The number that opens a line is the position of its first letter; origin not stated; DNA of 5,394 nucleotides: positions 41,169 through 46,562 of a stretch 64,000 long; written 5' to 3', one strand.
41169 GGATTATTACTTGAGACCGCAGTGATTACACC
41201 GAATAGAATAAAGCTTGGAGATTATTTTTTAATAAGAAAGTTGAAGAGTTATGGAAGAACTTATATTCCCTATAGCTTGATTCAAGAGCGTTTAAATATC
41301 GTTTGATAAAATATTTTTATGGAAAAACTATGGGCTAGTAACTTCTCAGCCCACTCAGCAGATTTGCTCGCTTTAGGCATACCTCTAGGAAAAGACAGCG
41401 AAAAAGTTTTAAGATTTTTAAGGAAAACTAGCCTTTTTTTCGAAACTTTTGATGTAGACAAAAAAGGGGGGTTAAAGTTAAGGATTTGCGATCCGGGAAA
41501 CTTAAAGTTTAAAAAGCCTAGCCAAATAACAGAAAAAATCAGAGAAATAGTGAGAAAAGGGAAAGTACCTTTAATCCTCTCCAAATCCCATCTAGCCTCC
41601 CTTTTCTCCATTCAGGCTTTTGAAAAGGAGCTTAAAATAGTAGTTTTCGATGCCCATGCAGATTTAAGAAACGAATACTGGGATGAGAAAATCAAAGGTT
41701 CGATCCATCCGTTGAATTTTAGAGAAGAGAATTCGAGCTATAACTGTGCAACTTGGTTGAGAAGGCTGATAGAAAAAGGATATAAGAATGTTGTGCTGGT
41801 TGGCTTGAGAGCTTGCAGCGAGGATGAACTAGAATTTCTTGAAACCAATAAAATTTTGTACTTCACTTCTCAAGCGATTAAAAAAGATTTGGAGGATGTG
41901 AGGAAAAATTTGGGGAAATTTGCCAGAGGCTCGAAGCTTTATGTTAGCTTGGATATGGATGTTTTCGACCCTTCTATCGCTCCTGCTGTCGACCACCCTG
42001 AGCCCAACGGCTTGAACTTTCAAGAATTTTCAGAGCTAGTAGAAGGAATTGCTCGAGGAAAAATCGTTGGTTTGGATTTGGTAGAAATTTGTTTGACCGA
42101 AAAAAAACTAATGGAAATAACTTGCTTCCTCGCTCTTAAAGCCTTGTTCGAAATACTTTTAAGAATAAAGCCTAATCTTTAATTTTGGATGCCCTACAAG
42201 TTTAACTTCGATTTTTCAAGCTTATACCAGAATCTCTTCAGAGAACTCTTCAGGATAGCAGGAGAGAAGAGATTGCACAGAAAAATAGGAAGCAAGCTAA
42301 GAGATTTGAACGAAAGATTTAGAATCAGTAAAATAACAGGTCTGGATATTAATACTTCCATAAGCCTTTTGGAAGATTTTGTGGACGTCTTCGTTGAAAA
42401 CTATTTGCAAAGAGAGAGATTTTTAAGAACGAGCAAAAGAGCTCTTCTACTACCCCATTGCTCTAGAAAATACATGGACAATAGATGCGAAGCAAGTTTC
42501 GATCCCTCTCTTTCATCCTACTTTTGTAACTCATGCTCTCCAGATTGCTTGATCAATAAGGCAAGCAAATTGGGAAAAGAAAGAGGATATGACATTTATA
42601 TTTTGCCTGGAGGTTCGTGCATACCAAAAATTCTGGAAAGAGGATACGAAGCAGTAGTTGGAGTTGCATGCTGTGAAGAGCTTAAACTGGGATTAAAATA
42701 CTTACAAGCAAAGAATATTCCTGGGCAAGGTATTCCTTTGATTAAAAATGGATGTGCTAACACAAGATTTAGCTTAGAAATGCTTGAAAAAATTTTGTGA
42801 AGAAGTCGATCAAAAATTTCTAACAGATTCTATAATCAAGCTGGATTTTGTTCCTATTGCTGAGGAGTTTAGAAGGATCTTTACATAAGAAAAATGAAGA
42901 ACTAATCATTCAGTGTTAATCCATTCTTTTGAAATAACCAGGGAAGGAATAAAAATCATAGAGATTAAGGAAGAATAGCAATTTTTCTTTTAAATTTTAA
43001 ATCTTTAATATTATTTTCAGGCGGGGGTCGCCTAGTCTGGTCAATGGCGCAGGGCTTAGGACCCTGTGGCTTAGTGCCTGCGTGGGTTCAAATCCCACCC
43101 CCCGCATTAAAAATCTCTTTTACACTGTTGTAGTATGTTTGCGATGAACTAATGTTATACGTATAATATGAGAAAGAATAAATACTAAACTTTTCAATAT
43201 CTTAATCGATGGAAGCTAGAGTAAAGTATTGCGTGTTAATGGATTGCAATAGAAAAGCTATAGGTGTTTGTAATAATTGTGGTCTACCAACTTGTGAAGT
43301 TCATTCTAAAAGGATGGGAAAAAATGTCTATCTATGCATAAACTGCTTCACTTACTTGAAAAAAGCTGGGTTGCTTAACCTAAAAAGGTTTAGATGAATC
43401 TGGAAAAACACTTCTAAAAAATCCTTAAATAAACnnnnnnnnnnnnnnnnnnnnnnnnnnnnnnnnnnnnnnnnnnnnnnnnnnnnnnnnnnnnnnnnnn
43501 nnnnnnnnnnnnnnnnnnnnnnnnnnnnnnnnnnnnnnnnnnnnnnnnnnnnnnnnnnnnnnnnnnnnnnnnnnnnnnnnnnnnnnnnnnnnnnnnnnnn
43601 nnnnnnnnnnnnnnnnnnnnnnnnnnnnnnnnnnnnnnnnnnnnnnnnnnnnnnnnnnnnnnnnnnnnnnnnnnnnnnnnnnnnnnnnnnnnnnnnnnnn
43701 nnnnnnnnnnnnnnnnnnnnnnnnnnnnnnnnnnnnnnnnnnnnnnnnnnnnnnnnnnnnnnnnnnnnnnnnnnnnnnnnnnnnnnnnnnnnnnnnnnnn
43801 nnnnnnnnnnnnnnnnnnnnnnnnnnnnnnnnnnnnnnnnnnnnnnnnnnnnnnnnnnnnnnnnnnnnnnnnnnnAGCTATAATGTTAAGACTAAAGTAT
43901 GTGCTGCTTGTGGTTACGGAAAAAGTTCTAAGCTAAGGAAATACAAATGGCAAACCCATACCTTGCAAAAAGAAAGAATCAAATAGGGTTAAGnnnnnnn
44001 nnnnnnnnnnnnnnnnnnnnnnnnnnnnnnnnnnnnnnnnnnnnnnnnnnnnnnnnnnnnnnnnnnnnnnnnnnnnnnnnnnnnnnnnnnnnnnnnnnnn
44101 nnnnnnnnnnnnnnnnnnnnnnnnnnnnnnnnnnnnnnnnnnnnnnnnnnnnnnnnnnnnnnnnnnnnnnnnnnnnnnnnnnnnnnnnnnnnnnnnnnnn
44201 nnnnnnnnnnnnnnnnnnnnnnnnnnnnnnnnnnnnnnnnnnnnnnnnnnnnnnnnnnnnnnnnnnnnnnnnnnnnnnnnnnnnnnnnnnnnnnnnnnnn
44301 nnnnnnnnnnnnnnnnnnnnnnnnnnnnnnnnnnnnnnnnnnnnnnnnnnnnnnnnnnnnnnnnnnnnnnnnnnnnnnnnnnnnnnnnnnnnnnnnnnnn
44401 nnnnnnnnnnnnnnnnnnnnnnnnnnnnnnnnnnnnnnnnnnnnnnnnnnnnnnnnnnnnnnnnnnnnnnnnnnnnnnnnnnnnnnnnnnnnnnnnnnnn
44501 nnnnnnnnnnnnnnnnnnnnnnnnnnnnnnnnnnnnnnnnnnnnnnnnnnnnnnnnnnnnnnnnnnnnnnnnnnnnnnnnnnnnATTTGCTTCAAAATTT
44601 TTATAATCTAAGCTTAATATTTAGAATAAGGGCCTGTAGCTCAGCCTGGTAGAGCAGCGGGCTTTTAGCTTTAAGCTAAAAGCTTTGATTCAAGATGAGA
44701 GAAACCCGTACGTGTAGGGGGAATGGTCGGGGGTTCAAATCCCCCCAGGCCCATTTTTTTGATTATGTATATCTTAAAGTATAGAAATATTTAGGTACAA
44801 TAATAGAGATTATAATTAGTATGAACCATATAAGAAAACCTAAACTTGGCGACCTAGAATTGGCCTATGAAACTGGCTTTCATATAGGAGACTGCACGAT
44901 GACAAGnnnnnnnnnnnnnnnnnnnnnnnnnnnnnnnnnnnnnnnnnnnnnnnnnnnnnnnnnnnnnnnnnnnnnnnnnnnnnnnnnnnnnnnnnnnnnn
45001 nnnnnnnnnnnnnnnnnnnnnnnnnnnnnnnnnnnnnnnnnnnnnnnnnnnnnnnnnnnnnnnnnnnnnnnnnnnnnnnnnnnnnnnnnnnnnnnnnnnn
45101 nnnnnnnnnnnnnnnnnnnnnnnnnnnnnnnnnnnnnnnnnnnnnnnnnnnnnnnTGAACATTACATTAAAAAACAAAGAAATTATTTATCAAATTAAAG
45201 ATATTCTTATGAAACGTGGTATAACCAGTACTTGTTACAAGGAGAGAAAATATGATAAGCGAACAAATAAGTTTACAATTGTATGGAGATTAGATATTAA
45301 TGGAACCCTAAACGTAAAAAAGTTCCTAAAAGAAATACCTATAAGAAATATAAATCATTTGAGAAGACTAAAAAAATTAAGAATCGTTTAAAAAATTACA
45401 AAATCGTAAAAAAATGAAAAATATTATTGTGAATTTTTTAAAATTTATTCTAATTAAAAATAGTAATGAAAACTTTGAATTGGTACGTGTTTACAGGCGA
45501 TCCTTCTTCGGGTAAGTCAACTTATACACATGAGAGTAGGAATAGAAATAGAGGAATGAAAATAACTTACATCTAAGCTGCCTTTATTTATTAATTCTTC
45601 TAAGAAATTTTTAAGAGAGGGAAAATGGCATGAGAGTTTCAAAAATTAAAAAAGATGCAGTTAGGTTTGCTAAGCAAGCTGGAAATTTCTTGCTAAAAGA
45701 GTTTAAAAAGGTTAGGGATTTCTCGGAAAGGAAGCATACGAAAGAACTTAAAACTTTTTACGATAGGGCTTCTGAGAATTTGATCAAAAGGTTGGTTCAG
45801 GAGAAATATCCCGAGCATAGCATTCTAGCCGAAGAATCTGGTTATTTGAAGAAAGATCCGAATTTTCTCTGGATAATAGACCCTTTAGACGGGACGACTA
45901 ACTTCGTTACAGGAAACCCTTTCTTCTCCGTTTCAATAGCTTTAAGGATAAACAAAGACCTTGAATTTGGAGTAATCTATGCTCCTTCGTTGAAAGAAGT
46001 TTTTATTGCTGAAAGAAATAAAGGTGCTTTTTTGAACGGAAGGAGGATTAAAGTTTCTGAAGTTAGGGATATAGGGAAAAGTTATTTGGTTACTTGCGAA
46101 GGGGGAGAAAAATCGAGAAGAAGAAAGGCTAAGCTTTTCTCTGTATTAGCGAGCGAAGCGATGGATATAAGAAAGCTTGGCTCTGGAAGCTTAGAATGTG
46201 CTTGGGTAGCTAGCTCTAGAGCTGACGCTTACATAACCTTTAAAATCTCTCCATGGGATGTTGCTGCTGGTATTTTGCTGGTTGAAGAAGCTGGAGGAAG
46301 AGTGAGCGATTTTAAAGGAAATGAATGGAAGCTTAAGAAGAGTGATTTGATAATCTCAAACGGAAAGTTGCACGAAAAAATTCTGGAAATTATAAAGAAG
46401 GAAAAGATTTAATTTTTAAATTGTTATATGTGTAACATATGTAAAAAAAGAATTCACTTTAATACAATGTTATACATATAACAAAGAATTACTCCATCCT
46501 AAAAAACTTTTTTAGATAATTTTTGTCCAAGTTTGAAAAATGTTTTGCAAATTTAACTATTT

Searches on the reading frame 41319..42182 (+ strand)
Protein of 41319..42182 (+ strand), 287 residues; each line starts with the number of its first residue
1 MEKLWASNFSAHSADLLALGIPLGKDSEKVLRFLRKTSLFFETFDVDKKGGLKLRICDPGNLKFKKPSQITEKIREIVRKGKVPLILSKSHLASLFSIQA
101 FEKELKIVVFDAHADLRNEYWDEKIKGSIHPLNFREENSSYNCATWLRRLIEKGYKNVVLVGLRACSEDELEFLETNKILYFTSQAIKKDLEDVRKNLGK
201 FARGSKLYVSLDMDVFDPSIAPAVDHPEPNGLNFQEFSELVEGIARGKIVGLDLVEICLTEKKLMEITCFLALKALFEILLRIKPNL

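Call 12: search_protein_families(library=pfam, proteins=[window:41319-42182:+])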
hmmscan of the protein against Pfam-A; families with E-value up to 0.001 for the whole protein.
window:41319-42182:+ (287 aa): 1 family
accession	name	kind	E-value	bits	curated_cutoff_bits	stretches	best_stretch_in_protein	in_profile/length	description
PF00491.26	Arginase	-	2.6e-41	142.4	22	1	51-280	48-278/280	Arginase family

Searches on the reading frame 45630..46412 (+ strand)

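Call 12: search_protein_families(library=pfam, proteins=[window:45630-46412:+])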
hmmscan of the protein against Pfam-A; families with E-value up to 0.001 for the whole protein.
window:45630-46412:+ (260 aa): 1 family
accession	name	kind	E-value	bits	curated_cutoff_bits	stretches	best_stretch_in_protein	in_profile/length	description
PF00459.30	Inositol_P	-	2.8e-64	217.7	27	1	5-257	4-268/271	Inositol monophosphatase family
